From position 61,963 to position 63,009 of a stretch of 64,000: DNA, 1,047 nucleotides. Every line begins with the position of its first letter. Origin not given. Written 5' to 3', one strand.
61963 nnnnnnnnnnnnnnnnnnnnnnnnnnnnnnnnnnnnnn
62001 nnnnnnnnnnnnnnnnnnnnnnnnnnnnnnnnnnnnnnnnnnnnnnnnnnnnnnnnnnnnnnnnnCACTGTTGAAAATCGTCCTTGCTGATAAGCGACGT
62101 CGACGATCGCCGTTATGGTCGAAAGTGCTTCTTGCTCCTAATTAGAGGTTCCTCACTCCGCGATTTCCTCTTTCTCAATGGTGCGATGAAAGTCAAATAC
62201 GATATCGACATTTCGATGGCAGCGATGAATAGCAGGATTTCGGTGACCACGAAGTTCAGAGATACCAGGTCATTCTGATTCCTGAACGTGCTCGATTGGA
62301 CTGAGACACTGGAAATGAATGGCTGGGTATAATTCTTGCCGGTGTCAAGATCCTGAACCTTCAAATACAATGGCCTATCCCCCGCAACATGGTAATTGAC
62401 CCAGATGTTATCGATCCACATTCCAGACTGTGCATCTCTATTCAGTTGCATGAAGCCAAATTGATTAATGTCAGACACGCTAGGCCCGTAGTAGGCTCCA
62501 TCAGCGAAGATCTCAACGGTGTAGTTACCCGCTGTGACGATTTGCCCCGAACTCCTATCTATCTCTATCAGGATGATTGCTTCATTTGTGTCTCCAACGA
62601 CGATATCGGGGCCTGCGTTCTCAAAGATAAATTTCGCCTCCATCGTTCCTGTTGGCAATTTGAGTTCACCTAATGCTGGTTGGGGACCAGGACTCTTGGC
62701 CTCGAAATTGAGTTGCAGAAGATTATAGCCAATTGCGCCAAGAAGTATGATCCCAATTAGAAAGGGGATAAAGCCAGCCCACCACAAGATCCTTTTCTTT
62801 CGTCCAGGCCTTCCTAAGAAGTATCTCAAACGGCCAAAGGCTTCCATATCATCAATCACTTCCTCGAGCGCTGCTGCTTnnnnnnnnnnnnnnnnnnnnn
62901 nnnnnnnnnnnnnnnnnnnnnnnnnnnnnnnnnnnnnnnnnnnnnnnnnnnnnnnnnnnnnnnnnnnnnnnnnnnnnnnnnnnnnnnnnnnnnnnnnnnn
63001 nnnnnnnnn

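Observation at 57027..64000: Integrated plasmid/virus-like element at tRNA-Ala with integrase, SF3-helicase-like and RHH genes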

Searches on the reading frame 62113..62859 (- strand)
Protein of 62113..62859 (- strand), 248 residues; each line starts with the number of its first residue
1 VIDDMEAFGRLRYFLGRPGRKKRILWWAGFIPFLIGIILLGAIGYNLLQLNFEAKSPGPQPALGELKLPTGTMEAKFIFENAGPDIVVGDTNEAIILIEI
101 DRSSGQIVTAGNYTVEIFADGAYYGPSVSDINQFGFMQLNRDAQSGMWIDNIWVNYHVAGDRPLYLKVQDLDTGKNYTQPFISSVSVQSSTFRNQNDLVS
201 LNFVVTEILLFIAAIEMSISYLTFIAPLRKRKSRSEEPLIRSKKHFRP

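Call 4: search_protein_families(library=pfam, proteins=[window:62113-62859:-], max_evalue=0.1)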
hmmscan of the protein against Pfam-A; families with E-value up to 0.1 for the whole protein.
window:62113-62859:- (248 aa): 0 families

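Call 6: search_protein_families(library=phrogs, proteins=[window:62113-62859:-], max_evalue=0.1)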
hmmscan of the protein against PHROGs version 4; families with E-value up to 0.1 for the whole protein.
window:62113-62859:- (248 aa): 0 families

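Call 7: search_protein_families(library=ncbifam, proteins=[window:62113-62859:-], max_evalue=0.1)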
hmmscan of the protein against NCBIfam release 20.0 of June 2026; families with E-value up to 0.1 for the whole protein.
window:62113-62859:- (248 aa): 0 families

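Call 89: search_protein_families(library=padloc, proteins=[window:62113-62859:-], max_evalue=0.01)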
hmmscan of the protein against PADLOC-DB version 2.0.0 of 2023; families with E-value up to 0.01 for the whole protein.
window:62113-62859:- (248 aa): 0 families
